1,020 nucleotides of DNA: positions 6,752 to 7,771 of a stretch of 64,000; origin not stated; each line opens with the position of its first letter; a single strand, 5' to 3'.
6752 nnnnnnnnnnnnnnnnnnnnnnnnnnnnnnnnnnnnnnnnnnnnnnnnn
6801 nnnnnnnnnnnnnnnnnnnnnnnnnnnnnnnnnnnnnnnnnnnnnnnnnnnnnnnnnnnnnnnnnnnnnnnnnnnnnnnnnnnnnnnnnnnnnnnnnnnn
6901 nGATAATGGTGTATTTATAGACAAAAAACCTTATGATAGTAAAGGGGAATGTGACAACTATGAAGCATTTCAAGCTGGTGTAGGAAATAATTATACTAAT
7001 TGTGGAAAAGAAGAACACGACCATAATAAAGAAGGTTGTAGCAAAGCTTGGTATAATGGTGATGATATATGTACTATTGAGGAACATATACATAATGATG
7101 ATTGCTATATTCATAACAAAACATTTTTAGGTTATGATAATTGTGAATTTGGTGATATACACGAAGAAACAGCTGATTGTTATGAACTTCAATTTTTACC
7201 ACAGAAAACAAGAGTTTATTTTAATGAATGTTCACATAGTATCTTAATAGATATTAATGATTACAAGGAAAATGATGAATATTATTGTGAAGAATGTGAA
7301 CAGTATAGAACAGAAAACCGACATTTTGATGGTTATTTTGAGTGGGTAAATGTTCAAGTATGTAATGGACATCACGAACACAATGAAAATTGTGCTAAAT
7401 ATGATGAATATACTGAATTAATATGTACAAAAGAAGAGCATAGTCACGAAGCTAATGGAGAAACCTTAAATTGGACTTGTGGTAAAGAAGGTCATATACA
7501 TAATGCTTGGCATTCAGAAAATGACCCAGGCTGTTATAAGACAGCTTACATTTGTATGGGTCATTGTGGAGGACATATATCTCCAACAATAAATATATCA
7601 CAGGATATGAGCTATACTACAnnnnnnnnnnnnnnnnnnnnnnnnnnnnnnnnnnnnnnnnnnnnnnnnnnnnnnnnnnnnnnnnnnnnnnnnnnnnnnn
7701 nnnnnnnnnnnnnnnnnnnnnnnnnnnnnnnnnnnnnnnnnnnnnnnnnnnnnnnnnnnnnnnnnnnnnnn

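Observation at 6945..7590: Cys/His-rich repeated metal-binding-like motifs inside the 1481-aa cell-wall protein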

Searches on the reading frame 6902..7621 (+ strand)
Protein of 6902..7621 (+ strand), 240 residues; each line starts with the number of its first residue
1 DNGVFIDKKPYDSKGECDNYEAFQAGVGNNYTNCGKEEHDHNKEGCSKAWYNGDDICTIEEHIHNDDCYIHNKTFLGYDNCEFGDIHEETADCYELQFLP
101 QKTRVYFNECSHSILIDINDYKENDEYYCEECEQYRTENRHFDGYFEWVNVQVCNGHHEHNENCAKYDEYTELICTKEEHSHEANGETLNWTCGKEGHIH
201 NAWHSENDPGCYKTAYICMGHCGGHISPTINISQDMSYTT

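Call 23: search_protein_representatives(alignment_id=A2)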
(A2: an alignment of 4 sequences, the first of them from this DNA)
Query: 4 sequences, 233 profile positions. Proteins with E-value up to 0.001 (for the whole library): 108; up to 1e-10: 12; up to 1e-30: 3. The best 108 are listed.
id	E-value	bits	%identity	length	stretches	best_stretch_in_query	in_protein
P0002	1.9e-128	443.5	-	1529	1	1-233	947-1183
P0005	5.9e-39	150.6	-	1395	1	1-233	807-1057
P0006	1.4e-31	126.5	-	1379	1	5-233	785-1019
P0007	1.4e-22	97.0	-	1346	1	2-233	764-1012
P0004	6.5e-22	94.8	-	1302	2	151-233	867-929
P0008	4.1e-15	72.6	-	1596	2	190-233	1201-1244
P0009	9.8e-15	71.3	-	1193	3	188-233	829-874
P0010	2.3e-13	66.9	-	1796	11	26-67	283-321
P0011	4.0e-13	66.1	-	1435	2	152-232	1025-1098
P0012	6.0e-12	62.2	-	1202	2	181-230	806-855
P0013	6.7e-12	62.1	-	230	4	29-65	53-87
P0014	1.1e-11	61.4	-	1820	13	27-84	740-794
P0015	1.2e-10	58.0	-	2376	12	28-86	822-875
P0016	1.4e-10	57.7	-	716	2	185-231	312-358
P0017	1.9e-10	57.4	-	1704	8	29-79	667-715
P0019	6.6e-10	55.5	-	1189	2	190-231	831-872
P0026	3.4e-09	53.2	-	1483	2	178-233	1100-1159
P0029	7.0e-09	52.2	-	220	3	25-90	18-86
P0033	3.0e-08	50.1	-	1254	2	179-230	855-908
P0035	5.3e-08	49.3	-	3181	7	26-66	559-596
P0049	4.0e-06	43.2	-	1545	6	29-87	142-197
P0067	2.7e-05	40.4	-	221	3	30-88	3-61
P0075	9.6e-05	38.7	-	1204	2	190-233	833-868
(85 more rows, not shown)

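Call 25: search_protein_families(library=pfam, proteins=[P0005, P0008, P0009, P0010, P0014, P0013, P0049], max_evalue=0.01)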
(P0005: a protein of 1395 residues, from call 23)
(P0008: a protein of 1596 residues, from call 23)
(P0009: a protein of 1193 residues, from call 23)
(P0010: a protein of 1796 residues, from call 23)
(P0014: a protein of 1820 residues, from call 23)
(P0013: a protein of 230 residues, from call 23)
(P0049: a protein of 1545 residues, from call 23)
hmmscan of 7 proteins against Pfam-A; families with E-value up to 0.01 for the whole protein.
P0005 (1395 aa): 0 families

P0008 (1596 aa): 0 families

P0009 (1193 aa): 1 family
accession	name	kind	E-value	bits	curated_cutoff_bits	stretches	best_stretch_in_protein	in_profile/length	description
PF01080.22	Presenilin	-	0.0048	16.2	34.3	1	351-518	232-363/408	Presenilin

P0010 (1796 aa): 3 families
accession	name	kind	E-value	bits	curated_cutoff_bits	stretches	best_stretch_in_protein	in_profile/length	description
PF20597.4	pAdhesive_15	-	4.8e-18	66.4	23.8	1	834-1142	1-248/254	Putative Ice-binding-like adhesive domain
PF05738.19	Cna_B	-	1.6e-05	25.7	22.3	0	1363-1439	20-82/87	Cna protein B-type domain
PF00746.26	Gram_pos_anchor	-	0.00022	21.5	20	1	1755-1791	8-41/43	LPXTG cell wall anchor motif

P0014 (1820 aa): 2 families
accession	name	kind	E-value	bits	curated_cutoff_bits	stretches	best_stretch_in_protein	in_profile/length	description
PF24547.1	DUF7601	-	5.2e-16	59.7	27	1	1656-1773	2-108/116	Domain of unknown function (DUF7601)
PF00746.26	Gram_pos_anchor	-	1.9e-05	25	20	1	1788-1820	10-42/43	LPXTG cell wall anchor motif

P0013 (230 aa): 0 families

P0049 (1545 aa): 2 families
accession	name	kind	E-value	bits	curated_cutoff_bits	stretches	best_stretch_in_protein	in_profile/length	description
PF24547.1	DUF7601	-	3.3e-19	70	27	1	1372-1485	2-101/116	Domain of unknown function (DUF7601)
PF07691.17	PA14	-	0.0009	19.5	24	1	1273-1359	67-140/147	PA14 domain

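Call 29: list_cluster_members(proteins=[P0009, P0012, P0019, P0026, P0033, P0075, P0010, P0049, P0035, P0005])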
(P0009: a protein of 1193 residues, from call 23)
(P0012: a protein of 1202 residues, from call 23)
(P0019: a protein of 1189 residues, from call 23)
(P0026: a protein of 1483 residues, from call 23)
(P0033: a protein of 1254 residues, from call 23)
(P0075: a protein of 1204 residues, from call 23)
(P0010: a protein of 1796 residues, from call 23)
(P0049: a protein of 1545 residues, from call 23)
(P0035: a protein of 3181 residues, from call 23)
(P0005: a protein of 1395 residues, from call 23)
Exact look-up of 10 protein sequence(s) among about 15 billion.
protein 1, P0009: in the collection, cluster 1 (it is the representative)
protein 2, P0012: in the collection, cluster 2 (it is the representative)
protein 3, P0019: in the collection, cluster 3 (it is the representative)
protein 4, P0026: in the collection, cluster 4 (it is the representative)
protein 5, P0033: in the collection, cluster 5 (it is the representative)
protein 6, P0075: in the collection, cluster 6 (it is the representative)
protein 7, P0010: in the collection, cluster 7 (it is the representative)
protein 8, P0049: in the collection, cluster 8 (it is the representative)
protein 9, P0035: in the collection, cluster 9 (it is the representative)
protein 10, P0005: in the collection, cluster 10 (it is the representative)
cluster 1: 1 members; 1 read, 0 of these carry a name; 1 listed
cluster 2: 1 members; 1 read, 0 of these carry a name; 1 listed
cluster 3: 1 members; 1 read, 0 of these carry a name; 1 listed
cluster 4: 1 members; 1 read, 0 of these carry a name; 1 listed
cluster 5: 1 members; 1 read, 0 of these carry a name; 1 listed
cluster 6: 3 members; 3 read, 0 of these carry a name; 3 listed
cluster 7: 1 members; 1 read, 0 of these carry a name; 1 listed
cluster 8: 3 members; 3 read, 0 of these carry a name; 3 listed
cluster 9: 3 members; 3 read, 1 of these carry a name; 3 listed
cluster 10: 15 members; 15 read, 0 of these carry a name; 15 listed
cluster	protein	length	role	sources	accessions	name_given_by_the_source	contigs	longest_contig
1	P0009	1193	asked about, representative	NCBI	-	-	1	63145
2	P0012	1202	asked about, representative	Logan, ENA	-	-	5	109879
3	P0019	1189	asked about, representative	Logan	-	-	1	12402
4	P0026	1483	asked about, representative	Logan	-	-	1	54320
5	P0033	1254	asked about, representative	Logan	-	-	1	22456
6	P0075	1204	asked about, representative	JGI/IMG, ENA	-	-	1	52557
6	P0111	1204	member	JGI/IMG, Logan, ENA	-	-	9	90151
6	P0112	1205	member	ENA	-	-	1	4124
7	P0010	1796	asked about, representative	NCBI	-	-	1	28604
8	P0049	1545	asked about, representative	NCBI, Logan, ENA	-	-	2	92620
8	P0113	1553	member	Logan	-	-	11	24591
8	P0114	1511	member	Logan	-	-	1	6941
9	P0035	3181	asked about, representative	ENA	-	-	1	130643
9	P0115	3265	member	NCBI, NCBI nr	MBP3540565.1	MAG: choice-of-anchor A family protein [Clostridia bacterium] | choice-of-anchor A family protein [Clostridia bacterium]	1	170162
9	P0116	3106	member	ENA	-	-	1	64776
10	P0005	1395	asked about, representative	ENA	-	-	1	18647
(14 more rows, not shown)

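Call 39: search_protein_families(library=pfam, proteins=[P0013, P0029, P0067, window:6902-7621:+], max_evalue=10)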
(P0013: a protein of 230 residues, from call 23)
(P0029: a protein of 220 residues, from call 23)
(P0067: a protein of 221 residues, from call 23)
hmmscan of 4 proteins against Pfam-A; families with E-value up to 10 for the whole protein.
P0013 (230 aa): 8 families
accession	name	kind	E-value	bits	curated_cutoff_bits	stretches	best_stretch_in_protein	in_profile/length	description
PF23771.1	DUF7168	-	0.089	12.9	25.5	0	97-120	50-73/140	Domain of unknown function (DUF7168)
PF22086.1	DUF6940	-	0.11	13.2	27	1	79-127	84-126/168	Family of unknown function (DUF6940)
PF18862.6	ApeA_NTD1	-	0.12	12.2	25.5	0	102-102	11-11/271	ApeA N-terminal domain 1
PF05950.16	Orthopox_A36R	-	0.16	12.6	25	0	105-130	89-114/158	Orthopoxvirus A36R protein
PF17630.7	DUF5511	-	0.19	12.4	27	0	54-76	47-69/69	Family of unknown function (DUF5511)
PF08917.16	ecTbetaR2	-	0.49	10.8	25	2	58-116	45-104/111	Transforming growth factor beta receptor 2 ectodomain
PF22543.2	Rieske_4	-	1.1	10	28.4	0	107-136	34-64/119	Soluble Rieske-type ferredoxin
PF13511.11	DUF4124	-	3.7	8.3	22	1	85-100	2-17/56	Domain of unknown function (DUF4124)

P0029 (220 aa): 0 families

P0067 (221 aa): 0 families

window:6902-7621:+ (240 aa): 0 families
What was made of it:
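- Closest known: Small Zn-binding Cys/His modules: CCHC zinc knuckle. Different: No Pfam zinc-finger model hits even at E = 10 (call 39).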

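Call 42: search_protein_families(library=ncbifam, proteins=[P0013, P0029, P0010, P0049, P0009], max_evalue=0.1)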
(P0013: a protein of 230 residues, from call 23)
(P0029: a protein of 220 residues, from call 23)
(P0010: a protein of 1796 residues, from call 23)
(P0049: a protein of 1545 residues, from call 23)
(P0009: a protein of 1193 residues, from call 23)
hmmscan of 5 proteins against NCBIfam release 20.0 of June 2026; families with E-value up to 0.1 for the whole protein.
P0013 (230 aa): 0 families

P0029 (220 aa): 0 families

P0010 (1796 aa): 3 families
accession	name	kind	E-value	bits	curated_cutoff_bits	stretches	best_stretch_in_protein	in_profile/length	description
TIGR01167.1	LPXTG_anchor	domain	0.016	15.9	15.9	1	1755-1781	1-27/34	LPXTG cell wall anchor domain-containing protein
TIGR04308.1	repeat_SSSPR51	repeat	0.039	14.2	35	0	1478-1494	3-19/49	SSSPR51 repeat surface protein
NF011005.0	PRK14431.1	equivalog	0.058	13.6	108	0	1560-1612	6-57/89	acylphosphatase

P0049 (1545 aa): 2 families
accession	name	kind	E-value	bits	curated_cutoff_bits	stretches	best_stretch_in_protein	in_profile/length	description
TIGR02148.1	Fibro_Slime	domain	1.5e-15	57.4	45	1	1253-1352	5-86/90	fibro-slime domain-containing protein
NF033396.0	pilus_ancill_1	equivalog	1e-08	34.1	600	1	1369-1482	583-683/737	pilus ancillary protein 1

P0009 (1193 aa): 1 family
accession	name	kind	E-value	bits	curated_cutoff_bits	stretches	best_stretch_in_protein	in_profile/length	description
NF000217.1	MATE_multi_FepA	equivalog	0.0028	16.8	900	1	249-356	248-357/443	multidrug efflux MATE transporter FepA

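Call 52: find_encoding_contigs(protein=P0009, flank=10000, max_places=2)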
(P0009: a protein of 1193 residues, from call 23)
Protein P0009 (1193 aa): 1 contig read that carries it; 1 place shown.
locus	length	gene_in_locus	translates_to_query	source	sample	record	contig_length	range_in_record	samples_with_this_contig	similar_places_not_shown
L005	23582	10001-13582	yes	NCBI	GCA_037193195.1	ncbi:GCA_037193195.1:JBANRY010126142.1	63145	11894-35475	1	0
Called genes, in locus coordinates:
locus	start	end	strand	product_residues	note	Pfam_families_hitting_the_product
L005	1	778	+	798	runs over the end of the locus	PF02534:T4SS-DNA_transf, PF10412:TrwB_AAD_bind (weak), PF12696:TraG-D_C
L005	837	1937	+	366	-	-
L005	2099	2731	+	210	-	-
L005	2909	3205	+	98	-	-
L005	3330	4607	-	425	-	PF00437:T2SSE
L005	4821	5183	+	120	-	-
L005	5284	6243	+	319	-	-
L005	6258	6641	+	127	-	PF12666:PrgI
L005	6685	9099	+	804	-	PF01935:DUF87, PF19044:P-loop_TraG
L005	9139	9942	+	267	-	-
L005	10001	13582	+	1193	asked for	-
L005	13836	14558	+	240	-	PF04854:DUF624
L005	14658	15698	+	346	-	PF02504:FA_synthesis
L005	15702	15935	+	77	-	PF23297:ACP_SdgA_C (weak), PF00550:PP-binding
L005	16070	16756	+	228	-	PF22935:RM44_endonuclase (weak), PF14622:Ribonucleas_3_3, PF00636:Ribonuclease_3, PF00035:dsrm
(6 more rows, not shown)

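Call 66: predict_structure(protein=P0013)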
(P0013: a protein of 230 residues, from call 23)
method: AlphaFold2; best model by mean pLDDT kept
length: 230 residues; sequences in the alignment: 1
mean_pLDDT: 45.1   pTM: 0.26
mean pLDDT of the five models: 45.1, 37.0, 34.8, 33.7, 31.7
residues with pLDDT >= 90: 0; 70-90: 8; 50-70: 40; < 50: 182
segments of 3 or more residues with pLDDT < 50: 1-62, 71-112, 117-182, 226-230
pLDDT, mean of each block of 10 residues (from residue 1): 38 39 37 35 37 42 48 46 43 41 41 45 41 37 39 44 44 36 54 69 68 66 48
secondary structure, 60 per line:
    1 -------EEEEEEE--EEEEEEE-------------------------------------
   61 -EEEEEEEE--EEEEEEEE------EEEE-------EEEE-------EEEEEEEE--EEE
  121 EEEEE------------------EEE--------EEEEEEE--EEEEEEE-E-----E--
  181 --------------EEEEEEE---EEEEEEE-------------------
elements in order: E8-14 E17-23 E62-69 E72-79 E86-89 E97-100 E108-115 E118-125 E144-146 E155-161 E164-170 E195-201 E205-211
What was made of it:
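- A single-sequence model of a repeat-only protein scored pLDDT 45 (call 66). The low-confidence model of P0013 places the turn D-x-x-G between C11 of one unit and C0 of the next, which would put them across from each other in a hairpin (call 66; weak evidence).
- Tried and rejected: Single-sequence AF2 of P0013 gave pLDDT 45 and was not used as evidence (call 66).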

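Call 78: find_encoding_contigs(protein=P0049, flank=10000, max_places=2)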
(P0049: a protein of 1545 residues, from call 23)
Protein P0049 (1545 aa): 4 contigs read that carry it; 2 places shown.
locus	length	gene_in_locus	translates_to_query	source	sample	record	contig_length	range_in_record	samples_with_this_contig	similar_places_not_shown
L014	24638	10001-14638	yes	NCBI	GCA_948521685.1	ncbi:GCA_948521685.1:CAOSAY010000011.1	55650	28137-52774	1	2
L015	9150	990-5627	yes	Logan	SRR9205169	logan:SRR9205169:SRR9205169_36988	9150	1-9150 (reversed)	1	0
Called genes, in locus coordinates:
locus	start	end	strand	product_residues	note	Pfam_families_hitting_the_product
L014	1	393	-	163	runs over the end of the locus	-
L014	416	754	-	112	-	-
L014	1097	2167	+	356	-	PF00535:Glycos_transf_2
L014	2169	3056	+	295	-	PF01531:Glyco_transf_11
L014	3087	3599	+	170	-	-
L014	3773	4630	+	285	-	PF00669:Flagellin_N, PF00700:Flagellin_C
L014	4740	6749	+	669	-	PF00535:Glycos_transf_2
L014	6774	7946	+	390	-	PF13524:Glyco_trans_1_2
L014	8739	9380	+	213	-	-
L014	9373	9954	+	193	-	PF10502:Peptidase_S26, PF00717:Peptidase_S24 (weak)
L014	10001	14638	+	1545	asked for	PF24547:DUF7601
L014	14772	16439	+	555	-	PF16569:GramPos_pilinBB, PF17802:SpaA (weak), PF00746:Gram_pos_anchor (weak)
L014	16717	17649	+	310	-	PF04203:Sortase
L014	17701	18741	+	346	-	PF24547:DUF7601 (faint), PF19407:DUF5979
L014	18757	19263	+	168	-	-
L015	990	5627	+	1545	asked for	PF24547:DUF7601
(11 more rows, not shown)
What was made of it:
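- One such protein lies in an operon with a signal peptidase, a backbone pilin and a sortase, in the position expected for a tip adhesin (call 78).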

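Call 91: search_dna_similar(query=P0013, collection=plasmids, mode=protein, max_evalue=0.001, max_rows=15)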
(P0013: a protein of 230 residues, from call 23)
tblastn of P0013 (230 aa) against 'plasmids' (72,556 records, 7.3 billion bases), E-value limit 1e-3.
No match.

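Call 93: find_related_loci(query=A6, collection=genome_contigs, flank=3000)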
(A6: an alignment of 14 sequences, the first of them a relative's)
Query A6 (1193 aa) in genome_contigs; peptide patterns used: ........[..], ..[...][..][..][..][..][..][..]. (x = any residue, [..] = any of these).
77 stretches matched a pattern; 1 encode a relative of the query (tblastn E <= 1e-3); 1 distinct loci.
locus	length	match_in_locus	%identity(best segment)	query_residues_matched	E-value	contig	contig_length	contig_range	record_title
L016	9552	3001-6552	53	1-1193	0e+0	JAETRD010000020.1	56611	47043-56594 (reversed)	MAG: Lachnospiraceae bacterium isolate S29_Bin3 scaffold_786, whole genome shotgun sequence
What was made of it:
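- The one genome-assigned relative is a Lachnospiraceae MAG (call 93).
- Tried and rejected: The second found a single Lachnospiraceae MAG (call 93).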
